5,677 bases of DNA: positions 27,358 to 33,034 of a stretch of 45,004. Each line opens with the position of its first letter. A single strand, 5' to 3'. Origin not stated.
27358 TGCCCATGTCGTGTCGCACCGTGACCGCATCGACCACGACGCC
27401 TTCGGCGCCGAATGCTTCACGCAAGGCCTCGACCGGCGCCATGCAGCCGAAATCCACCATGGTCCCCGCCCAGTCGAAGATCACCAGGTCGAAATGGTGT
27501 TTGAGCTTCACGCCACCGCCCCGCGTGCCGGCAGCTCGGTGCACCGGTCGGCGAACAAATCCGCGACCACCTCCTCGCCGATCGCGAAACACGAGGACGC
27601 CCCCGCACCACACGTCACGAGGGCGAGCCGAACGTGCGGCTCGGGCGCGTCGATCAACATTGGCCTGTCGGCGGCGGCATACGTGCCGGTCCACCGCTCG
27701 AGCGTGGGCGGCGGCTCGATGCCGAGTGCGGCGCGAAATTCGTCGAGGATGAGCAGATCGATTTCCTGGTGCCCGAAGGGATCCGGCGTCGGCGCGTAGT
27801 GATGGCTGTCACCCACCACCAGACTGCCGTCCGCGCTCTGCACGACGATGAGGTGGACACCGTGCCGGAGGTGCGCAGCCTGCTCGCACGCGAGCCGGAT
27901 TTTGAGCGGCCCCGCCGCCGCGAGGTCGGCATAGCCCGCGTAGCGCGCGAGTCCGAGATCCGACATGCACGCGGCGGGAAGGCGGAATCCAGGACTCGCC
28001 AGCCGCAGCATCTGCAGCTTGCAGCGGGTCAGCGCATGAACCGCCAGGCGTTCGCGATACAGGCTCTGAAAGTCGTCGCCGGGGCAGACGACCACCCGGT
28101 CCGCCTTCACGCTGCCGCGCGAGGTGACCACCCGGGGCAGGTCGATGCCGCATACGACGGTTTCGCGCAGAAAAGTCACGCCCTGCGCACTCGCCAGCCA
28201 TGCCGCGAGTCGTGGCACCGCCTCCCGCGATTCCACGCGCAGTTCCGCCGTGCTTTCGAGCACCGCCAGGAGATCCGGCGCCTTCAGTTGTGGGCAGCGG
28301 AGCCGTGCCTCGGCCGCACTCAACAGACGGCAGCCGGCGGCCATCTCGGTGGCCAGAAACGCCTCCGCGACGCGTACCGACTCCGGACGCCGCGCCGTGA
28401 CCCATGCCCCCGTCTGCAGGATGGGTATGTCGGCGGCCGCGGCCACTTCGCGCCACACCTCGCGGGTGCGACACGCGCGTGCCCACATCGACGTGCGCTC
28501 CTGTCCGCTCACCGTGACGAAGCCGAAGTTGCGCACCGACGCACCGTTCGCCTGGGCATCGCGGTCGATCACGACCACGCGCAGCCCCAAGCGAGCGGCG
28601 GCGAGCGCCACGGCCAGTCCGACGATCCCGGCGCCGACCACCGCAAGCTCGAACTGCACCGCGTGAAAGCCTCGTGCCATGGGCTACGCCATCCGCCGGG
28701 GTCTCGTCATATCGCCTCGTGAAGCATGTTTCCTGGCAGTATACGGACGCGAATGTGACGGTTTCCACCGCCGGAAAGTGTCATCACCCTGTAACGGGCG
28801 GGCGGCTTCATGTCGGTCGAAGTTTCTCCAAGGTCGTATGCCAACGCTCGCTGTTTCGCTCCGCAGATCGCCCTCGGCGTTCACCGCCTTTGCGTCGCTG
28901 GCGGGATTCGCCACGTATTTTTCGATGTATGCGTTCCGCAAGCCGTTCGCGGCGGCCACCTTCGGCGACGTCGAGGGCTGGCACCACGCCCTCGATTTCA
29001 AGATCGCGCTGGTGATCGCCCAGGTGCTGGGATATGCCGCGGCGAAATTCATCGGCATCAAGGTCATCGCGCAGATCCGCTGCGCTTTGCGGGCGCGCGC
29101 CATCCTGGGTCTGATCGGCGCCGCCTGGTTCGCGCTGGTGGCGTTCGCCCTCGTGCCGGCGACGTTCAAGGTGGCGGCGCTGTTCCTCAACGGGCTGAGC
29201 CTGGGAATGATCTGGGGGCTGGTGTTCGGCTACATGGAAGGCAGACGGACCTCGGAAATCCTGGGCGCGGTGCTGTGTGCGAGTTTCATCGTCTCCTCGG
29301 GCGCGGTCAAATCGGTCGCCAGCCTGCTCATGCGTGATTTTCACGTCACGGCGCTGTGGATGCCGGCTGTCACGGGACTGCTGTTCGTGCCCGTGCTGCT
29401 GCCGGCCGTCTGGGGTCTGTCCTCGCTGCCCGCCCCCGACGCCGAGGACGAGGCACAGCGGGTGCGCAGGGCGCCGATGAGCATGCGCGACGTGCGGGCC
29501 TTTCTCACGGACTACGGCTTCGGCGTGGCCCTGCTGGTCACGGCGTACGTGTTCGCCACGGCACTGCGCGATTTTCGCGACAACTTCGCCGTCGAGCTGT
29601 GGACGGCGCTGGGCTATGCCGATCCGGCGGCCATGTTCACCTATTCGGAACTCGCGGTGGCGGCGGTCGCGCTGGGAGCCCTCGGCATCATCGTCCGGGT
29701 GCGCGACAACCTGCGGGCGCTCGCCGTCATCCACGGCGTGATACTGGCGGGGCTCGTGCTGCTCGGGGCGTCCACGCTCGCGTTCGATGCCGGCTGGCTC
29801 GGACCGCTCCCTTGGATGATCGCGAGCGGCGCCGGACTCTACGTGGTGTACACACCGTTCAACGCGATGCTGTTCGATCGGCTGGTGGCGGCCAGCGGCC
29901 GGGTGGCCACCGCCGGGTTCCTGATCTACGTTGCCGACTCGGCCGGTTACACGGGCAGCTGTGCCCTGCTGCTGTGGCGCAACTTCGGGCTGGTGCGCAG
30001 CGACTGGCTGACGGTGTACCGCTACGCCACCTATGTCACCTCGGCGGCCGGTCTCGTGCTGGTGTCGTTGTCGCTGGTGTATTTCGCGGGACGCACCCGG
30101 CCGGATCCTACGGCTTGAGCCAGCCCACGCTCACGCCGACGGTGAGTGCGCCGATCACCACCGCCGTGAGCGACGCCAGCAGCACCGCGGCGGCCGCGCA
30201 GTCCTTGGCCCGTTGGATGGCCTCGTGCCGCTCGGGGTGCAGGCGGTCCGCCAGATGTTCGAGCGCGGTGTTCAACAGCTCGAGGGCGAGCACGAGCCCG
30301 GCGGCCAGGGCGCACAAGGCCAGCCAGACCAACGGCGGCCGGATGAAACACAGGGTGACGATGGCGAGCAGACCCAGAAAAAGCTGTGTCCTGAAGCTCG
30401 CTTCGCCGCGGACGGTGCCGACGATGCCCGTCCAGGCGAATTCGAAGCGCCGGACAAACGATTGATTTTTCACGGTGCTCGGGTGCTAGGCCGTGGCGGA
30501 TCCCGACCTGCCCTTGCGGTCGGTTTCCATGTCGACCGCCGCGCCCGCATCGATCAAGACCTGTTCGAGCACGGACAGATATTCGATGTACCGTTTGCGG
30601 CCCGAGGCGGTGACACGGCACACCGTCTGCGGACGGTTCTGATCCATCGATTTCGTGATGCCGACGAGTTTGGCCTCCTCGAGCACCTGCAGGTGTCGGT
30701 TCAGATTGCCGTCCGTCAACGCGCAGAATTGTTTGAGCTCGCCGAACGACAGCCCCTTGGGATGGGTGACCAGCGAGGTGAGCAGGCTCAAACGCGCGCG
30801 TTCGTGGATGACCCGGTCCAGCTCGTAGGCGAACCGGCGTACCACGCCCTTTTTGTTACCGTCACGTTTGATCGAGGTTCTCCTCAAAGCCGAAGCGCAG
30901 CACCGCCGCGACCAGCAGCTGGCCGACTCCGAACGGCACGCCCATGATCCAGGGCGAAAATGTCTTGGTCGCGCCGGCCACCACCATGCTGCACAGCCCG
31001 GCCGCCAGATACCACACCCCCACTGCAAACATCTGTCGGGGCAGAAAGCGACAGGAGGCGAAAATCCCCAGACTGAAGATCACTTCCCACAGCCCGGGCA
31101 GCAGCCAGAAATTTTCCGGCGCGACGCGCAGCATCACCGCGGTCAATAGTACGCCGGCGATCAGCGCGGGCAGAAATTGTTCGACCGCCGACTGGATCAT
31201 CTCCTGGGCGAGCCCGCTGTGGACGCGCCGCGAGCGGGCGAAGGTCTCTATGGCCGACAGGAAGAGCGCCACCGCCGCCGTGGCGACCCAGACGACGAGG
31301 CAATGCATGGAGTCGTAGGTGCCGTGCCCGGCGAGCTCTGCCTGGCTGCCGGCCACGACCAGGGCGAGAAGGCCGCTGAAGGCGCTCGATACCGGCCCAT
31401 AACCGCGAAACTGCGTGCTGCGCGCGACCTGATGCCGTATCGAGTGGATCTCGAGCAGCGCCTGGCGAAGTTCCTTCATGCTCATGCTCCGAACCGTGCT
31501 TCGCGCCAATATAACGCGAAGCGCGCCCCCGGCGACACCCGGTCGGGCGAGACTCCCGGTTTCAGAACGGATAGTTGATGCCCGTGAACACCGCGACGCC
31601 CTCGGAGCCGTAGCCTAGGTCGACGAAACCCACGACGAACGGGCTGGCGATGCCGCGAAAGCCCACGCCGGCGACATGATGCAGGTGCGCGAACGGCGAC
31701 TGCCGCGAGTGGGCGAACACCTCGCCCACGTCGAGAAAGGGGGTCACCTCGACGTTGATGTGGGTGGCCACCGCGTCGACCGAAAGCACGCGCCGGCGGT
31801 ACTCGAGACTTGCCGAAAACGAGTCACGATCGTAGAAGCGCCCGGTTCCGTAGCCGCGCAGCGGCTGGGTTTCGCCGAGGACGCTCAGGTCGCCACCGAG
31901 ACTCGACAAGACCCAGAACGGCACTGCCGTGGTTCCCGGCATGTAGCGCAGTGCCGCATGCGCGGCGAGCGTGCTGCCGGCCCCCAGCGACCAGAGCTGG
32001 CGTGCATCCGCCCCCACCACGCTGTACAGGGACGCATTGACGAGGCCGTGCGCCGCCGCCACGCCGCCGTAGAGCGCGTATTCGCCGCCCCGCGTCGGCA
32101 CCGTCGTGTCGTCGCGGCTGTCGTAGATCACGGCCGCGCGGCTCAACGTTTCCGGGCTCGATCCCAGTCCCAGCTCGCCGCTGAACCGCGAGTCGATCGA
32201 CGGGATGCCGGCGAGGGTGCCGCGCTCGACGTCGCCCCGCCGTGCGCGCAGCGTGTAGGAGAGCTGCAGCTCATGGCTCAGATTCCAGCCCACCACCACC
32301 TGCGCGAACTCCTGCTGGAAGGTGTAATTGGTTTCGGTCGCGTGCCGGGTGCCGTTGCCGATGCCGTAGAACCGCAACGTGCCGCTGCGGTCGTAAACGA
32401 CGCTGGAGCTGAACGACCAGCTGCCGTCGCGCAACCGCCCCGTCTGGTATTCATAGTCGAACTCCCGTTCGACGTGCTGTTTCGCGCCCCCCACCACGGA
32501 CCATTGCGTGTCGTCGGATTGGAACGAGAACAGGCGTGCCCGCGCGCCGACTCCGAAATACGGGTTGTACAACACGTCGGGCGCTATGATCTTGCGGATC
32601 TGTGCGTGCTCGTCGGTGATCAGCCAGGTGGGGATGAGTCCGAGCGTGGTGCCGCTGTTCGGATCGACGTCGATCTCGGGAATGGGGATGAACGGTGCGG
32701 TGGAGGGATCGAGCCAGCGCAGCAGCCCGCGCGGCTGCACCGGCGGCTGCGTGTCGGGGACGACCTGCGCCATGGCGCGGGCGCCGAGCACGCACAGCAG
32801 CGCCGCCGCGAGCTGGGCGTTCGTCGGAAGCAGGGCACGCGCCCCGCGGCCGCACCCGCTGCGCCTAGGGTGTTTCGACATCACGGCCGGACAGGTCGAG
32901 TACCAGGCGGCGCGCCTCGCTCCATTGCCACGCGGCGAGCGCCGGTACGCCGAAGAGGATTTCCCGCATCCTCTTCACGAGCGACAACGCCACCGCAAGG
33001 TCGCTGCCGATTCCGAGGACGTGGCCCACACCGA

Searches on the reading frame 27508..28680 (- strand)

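Call 9: search_protein_families(library=pfam, proteins=[window:27508-28680:-], max_evalue=0.001)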
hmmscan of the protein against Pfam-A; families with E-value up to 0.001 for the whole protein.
window:27508-28680:- (390 aa): 8 families
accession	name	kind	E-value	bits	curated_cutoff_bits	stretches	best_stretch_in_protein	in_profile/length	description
PF01266.30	DAO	-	1.7e-34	120.4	27.9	1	12-372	2-351/353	FAD dependent oxidoreductase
PF00890.30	FAD_binding_2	-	3.3e-06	27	20.4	1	12-61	2-51/414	FAD binding domain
PF07992.20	Pyr_redox_2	-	5.7e-06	26.4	26.1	1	11-42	144-175/291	Pyridine nucleotide-disulphide oxidoreductase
PF12831.13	FAD_oxidored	-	3.2e-05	23.9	27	1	12-108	2-97/416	FAD dependent oxidoreductase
PF13450.12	NAD_binding_8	-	3.7e-05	24.4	21.9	1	14-45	1-32/68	NAD(P)-binding Rossmann-like domain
PF00070.33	Pyr_redox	-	0.0002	22.2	22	1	12-43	2-33/82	Pyridine nucleotide-disulphide oxidoreductase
PF02737.24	3HCDH_N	-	0.00022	21.6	22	1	12-49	2-39/180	3-hydroxyacyl-CoA dehydrogenase, NAD binding domain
PF01262.27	AlaDh_PNT_C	-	0.00041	20.3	23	1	12-53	31-72/214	Alanine dehydrogenase/PNT, C-terminal domain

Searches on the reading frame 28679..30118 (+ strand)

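Call 9: search_protein_families(library=pfam, proteins=[window:28679-30118:+], max_evalue=0.001)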
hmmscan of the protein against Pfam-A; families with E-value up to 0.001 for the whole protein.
window:28679-30118:+ (479 aa): 1 family
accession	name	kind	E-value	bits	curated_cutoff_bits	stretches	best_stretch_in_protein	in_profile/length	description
PF18943.6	DUF5690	-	1.5e-145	485.4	25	1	89-470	1-380/382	Family of unknown function (DUF5690)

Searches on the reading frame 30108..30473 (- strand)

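Call 55: search_protein_families(library=pfam, proteins=[window:30108-30473:-], max_evalue=0.001)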
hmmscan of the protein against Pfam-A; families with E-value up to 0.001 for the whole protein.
window:30108-30473:- (121 aa): 1 family
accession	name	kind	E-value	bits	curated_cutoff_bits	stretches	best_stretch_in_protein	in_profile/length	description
PF01219.24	DAGK_prokar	-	1.4e-29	102.4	22.3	1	12-110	2-100/102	Prokaryotic diacylglycerol kinase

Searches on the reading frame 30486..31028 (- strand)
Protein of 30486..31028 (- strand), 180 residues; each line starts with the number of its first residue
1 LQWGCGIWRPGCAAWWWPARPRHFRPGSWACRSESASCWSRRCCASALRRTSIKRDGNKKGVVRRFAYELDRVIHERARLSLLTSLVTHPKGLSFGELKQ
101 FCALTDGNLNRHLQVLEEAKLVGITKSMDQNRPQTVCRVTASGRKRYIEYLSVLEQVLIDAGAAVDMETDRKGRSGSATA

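Call 55: search_protein_families(library=pfam, proteins=[window:30486-31028:-], max_evalue=0.001)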
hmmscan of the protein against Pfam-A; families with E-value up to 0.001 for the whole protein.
window:30486-31028:- (180 aa): 3 families
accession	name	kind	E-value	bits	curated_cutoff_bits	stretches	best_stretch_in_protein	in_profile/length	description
PF13601.12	HTH_34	-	9.7e-17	61.3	27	1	79-157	2-79/80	Winged helix DNA-binding domain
PF12840.13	HTH_20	-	5.8e-07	29.8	27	1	77-122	4-48/51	Helix-turn-helix domain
PF12802.13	MarR_2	-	0.00032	21.3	27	1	78-122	6-50/61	MarR family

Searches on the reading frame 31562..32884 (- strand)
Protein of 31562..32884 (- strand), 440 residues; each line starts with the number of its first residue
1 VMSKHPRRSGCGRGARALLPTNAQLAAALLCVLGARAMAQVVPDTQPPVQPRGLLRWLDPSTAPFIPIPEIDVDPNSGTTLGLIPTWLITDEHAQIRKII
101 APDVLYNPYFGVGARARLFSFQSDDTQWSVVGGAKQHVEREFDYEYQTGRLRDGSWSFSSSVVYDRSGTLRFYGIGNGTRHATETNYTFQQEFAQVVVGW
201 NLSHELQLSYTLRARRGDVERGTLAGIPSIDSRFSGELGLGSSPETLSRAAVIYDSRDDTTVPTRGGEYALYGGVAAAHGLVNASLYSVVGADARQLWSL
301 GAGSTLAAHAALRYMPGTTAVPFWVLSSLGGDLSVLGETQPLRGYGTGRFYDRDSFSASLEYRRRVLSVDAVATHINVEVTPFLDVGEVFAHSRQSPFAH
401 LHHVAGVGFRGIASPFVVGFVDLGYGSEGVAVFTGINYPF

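Call 9: search_protein_families(library=pfam, proteins=[window:31562-32884:-], max_evalue=0.001)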
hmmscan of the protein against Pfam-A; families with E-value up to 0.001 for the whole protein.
window:31562-32884:- (440 aa): 1 family
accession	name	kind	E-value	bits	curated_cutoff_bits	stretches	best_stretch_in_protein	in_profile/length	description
PF01103.29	Omp85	-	1.6e-11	44.8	24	1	140-399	20-271/325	Omp85 superfamily domain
